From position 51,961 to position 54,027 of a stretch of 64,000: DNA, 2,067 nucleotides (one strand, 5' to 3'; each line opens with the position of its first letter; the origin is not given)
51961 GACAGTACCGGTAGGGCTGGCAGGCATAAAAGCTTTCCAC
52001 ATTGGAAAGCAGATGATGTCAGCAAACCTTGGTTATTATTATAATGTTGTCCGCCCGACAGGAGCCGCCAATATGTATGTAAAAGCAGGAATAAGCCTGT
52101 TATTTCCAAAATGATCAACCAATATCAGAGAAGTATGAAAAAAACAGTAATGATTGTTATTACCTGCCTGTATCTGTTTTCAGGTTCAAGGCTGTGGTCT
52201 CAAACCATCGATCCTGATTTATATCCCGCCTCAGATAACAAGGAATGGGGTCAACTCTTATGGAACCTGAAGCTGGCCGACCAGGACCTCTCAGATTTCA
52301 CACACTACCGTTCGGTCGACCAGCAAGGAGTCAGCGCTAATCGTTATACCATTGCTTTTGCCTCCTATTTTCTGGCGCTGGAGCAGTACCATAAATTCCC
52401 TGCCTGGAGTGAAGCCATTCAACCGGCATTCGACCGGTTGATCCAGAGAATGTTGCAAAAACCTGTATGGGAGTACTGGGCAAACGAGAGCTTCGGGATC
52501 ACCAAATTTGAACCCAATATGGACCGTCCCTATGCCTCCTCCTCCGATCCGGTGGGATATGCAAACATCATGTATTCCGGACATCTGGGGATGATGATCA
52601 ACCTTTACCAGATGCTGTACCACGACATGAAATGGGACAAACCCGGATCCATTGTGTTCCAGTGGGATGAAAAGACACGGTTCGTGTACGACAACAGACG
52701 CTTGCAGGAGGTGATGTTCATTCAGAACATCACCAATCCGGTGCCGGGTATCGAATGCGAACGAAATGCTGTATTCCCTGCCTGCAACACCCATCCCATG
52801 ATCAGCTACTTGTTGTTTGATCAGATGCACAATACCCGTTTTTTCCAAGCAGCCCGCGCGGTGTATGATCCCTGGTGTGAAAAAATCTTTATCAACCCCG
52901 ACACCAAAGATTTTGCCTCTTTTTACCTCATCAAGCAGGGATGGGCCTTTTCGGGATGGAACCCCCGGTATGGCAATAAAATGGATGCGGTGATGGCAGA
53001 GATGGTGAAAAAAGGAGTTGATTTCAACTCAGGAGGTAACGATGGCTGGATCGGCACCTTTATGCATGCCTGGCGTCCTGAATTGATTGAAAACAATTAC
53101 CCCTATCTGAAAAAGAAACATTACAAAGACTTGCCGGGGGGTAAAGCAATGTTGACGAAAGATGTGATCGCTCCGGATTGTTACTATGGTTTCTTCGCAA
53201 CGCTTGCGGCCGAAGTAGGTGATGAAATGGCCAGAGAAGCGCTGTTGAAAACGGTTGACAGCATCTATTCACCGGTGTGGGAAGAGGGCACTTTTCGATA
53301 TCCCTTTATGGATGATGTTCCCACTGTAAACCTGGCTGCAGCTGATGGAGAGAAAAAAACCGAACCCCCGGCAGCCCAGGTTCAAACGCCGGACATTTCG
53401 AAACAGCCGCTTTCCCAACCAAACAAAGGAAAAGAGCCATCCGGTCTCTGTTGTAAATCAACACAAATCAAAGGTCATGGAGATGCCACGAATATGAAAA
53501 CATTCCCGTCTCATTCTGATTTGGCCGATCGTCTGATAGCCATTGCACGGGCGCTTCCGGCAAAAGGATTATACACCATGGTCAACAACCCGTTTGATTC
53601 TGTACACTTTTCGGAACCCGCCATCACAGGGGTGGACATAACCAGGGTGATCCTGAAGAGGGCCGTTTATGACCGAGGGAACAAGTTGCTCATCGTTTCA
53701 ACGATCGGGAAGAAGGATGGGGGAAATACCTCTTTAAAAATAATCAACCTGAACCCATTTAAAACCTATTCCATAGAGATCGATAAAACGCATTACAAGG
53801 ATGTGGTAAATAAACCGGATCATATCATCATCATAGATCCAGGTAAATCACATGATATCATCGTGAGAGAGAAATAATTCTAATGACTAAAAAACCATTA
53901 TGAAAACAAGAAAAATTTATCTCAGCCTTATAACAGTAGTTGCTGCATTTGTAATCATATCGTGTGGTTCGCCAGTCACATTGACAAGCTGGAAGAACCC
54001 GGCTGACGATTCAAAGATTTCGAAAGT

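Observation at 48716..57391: Seven-gene exported module of unknown function wedged inside the purine / Mo-hydroxylase supercluster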

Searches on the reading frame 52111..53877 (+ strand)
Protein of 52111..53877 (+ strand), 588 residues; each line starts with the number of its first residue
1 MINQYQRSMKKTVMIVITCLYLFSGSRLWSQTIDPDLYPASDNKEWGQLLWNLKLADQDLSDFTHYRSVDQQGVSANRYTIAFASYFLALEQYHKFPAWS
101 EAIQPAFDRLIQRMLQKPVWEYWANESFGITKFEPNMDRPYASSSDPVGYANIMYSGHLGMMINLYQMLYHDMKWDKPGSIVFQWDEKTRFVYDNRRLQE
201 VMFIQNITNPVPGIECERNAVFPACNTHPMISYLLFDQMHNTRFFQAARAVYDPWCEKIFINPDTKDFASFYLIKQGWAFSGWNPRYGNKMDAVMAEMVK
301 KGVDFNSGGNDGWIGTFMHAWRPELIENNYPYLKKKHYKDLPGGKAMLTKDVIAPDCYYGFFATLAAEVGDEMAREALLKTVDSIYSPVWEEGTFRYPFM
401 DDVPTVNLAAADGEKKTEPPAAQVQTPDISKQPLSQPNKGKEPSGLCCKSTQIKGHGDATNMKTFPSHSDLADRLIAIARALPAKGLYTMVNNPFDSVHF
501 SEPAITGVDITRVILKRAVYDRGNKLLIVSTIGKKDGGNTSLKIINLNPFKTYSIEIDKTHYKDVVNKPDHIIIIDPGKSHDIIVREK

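Call 4: search_protein_families(library=pfam, proteins=[window:52111-53877:+], max_evalue=0.1)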
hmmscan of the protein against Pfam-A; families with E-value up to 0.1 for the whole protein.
window:52111-53877:+ (588 aa): 1 family
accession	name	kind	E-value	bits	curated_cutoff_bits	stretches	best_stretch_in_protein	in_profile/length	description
PF18566.7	Ldi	-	6.9e-68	229.9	26.1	2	78-282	1-209/318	Linalool dehydratase/isomerase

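Call 5: search_protein_families(library=ncbifam, proteins=[window:52111-53877:+], max_evalue=0.1)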
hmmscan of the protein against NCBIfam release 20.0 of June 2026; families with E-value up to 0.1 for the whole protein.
window:52111-53877:+ (588 aa): 0 families

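Call 8: find_related_loci(query=window:52111-53877:+, collection=genome_contigs, flank=10000)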
Query window:52111-53877:+ (588 aa) in genome_contigs; peptide patterns used: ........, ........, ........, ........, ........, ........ (x = any residue, [..] = any of these).
99 stretches matched a pattern; 2 encode a relative of the query (tblastn E <= 1e-3); 2 distinct loci.
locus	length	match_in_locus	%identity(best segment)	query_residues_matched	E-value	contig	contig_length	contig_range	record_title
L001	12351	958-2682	79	2-588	0e+0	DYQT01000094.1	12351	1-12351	MAG TPA_asm: Draconibacterium orientale isolate SulCav_GS10_10_7_44_10 SulCav_GS10_10_8603_length_12351_cov_6_924366, wh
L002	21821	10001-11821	53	6-588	0e+0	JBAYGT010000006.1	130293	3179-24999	MAG: Negativicutes bacterium isolate SO_2016_GW1_131 scaffold00308_OW334_2016, whole genome shotgun sequence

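Call 9: search_solved_structures(query=window:52111-53877:+, max_evalue=0.01, show_alignments=1)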
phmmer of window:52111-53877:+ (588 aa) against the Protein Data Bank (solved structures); distinct sequences matched with E-value up to 0.01: 8.
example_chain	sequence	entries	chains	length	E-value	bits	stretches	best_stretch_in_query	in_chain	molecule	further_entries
7ad2_A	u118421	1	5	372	4.8e-11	44.9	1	106-288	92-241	Linalool dehydratase/isomerase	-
5hlr_A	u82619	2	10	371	6.4e-11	44.5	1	114-288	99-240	Linalool dehydratase/isomerase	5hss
5g1u_A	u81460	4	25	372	6.4e-11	44.5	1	114-288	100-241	LINALOOL DEHYDRATASE/ISOMERASE | LINALOOL DEHYDRATASE ISOMERASE | Linalool dehydratase-isomerase protein LDI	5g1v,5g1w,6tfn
5i3t_A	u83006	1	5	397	8.5e-11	44.1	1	117-288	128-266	Linalool dehydratase/isomerase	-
6thm_A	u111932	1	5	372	3.9e-10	41.9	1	114-288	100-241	Linalool dehydratase-isomerase protein LDI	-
6tfr_A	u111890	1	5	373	1e-09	40.6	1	114-288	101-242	Linalool dehydratase-isomerase protein LDI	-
6tft_A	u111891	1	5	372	1e-09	40.5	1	114-288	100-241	Linalool dehydratase-isomerase protein LDI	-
6t9h_A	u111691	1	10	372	1.4e-09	40.1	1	114-288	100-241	Linalool dehydratase-isomerase protein LDI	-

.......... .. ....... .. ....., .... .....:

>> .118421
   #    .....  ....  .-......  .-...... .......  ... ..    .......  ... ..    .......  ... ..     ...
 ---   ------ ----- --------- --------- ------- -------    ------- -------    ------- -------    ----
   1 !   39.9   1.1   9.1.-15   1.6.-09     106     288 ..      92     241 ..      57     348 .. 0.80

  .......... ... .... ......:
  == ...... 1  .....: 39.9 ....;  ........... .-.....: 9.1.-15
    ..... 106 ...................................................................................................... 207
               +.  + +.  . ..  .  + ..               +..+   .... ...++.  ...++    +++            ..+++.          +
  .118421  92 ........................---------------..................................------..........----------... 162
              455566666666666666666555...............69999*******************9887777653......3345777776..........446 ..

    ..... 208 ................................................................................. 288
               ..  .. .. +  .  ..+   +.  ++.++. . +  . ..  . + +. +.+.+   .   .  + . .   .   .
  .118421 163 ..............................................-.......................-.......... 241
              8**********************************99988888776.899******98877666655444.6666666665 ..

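Call 13: search_protein_families(library=pfam, proteins=[L001:73-846:+, L001:3583-5016:+, L001:7957-8412:-, L001:8481-9134:-, L001:9155-9502:-, L001:10179-10850:-, L001:10887-11897:-], max_evalue=0.01)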
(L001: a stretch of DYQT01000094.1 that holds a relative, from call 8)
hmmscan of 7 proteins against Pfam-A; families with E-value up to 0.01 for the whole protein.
L001:73-846:+ (257 aa): 1 family
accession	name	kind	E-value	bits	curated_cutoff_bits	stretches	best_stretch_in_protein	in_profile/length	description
PF13386.12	DsbD_2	-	0.00074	19.9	24.9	0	174-250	127-198/199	Cytochrome C biogenesis protein transmembrane region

L001:3583-5016:+ (477 aa): 0 families

L001:7957-8412:- (151 aa): 0 families

L001:8481-9134:- (217 aa): 0 families

L001:9155-9502:- (115 aa): 0 families

L001:10179-10850:- (223 aa): 2 families
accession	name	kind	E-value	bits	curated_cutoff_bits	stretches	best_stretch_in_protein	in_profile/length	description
PF02310.24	B12-binding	-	2.5e-23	82.6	32.1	1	104-206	2-108/121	B12 binding domain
PF02607.22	B12-binding_2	-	3.1e-18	66.2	23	1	31-91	15-74/74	B12 binding domain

L001:10887-11897:- (336 aa): 1 family
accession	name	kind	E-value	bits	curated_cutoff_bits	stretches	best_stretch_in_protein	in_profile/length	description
PF01208.23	URO-D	-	3.6e-56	191.1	23.9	1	57-333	63-346/346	Uroporphyrinogen decarboxylase (URO-D)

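Call 14: search_protein_families(library=pfam, proteins=[L002:2715-4448:+, L002:4394-5518:+, L002:5692-6363:+, L002:6484-7521:+, L002:7607-8929:+, L002:8926-9789:+, L002:13235-14545:+, L002:15629-16357:+, L002:16786-18267:+, L002:18384-20063:+], max_evalue=0.01)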
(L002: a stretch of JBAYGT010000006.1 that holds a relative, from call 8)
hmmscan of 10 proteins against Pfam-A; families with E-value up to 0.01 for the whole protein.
L002:2715-4448:+ (577 aa): 1 family
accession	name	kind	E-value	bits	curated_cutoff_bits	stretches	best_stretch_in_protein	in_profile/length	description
PF00149.33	Metallophos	-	5e-07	30.8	21.5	1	125-299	2-116/191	Calcineurin-like phosphoesterase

L002:4394-5518:+ (374 aa): 1 family
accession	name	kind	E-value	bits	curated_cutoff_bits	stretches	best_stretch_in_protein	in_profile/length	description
PF00328.27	His_Phos_2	-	2.2e-25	90.3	23.6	1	47-345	6-354/354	Histidine phosphatase superfamily (branch 2)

L002:5692-6363:+ (223 aa): 2 families
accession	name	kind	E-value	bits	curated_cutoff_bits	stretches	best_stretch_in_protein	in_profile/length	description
PF07885.22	Ion_trans_2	-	9.1e-13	48.3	22.5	1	169-217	25-73/79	Ion channel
PF00520.37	Ion_trans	-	3.2e-06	27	25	1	86-215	125-227/241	Ion transport protein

L002:6484-7521:+ (345 aa): 4 families
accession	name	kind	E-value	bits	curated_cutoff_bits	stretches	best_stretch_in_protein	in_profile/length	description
PF06250.17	YhcG_C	-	1.4e-55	187.9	32.5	1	172-320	2-148/157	YhcG PDDEXK nuclease domain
PF17761.7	DUF1016_N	-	5.5e-41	140.3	32.8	1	14-147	2-137/137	DUF1016 N-terminal domain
PF17762.8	HTH_ParB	-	0.0018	18.8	22.6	1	99-142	56-99/102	ParB HTH domain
PF01939.22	NucS_C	-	0.0021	18.5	24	1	193-287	2-84/124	Endonuclease NucS C-terminal domain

L002:7607-8929:+ (440 aa): 2 families
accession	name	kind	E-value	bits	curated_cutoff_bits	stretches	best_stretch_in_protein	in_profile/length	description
PF06580.19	His_kinase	-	1.2e-21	77.1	25.2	1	230-307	1-80/81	Histidine kinase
PF02518.31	HATPase_c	-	2.9e-12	47.5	26.4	1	330-433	9-110/111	Histidine kinase-, DNA gyrase B-, and HSP90-like ATPase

L002:8926-9789:+ (287 aa): 2 families
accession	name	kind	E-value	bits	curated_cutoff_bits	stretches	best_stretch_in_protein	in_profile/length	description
PF00072.30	Response_reg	-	3.8e-20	72.6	30.2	1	4-111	1-107/111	Response regulator receiver domain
PF04397.21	LytTR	-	7.6e-12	45.7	22.6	1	196-274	17-93/98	LytTr DNA-binding domain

L002:13235-14545:+ (436 aa): 1 family
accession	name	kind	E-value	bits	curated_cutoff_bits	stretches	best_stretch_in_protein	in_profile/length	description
PF00149.33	Metallophos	-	1.8e-07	32.2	21.5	1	151-346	24-190/191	Calcineurin-like phosphoesterase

L002:15629-16357:+ (242 aa): 1 family
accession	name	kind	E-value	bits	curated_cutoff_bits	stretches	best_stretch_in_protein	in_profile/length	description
PF13557.12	Phenol_MetA_deg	-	0.0023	18.5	22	0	34-170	32-168/242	Putative MetA-pathway of phenol degradation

L002:16786-18267:+ (493 aa): 1 family
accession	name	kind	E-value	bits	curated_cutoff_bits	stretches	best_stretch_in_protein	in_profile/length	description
PF01425.27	Amidase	-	1.7e-104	350.8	27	1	51-473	1-445/445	Amidase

L002:18384-20063:+ (559 aa): 1 family
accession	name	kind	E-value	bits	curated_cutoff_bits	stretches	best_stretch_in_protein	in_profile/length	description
PF04199.19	Cyclase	-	8.2e-51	172.4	23.1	2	16-186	1-139/142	Putative cyclase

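Call 50: search_solved_structures(query=A3, max_evalue=0.001, show_alignments=1)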
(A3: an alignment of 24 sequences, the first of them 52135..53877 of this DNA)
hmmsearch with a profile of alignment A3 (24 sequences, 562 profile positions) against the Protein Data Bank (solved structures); distinct sequences matched with E-value up to 0.001: 8.
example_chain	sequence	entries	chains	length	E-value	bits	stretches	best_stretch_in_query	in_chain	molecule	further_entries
5hlr_A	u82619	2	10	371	1.4e-23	86.4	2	72-266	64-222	Linalool dehydratase/isomerase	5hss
5g1u_A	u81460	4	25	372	1.5e-23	86.4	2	72-266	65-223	LINALOOL DEHYDRATASE/ISOMERASE | LINALOOL DEHYDRATASE ISOMERASE | Linalool dehydratase-isomerase protein LDI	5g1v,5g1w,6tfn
5i3t_A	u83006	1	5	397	2.1e-23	85.9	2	72-266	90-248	Linalool dehydratase/isomerase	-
7ad2_A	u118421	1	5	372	2.4e-23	85.7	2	72-266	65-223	Linalool dehydratase/isomerase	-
6thm_A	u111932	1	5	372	2.6e-22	82.3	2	72-266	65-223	Linalool dehydratase-isomerase protein LDI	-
6tft_A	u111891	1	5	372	5.1e-22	81.3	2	72-266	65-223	Linalool dehydratase-isomerase protein LDI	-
6tfr_A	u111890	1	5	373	5.2e-22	81.3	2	72-266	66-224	Linalool dehydratase-isomerase protein LDI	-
6t9h_A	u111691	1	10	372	5.5e-22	81.2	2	72-266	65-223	Linalool dehydratase-isomerase protein LDI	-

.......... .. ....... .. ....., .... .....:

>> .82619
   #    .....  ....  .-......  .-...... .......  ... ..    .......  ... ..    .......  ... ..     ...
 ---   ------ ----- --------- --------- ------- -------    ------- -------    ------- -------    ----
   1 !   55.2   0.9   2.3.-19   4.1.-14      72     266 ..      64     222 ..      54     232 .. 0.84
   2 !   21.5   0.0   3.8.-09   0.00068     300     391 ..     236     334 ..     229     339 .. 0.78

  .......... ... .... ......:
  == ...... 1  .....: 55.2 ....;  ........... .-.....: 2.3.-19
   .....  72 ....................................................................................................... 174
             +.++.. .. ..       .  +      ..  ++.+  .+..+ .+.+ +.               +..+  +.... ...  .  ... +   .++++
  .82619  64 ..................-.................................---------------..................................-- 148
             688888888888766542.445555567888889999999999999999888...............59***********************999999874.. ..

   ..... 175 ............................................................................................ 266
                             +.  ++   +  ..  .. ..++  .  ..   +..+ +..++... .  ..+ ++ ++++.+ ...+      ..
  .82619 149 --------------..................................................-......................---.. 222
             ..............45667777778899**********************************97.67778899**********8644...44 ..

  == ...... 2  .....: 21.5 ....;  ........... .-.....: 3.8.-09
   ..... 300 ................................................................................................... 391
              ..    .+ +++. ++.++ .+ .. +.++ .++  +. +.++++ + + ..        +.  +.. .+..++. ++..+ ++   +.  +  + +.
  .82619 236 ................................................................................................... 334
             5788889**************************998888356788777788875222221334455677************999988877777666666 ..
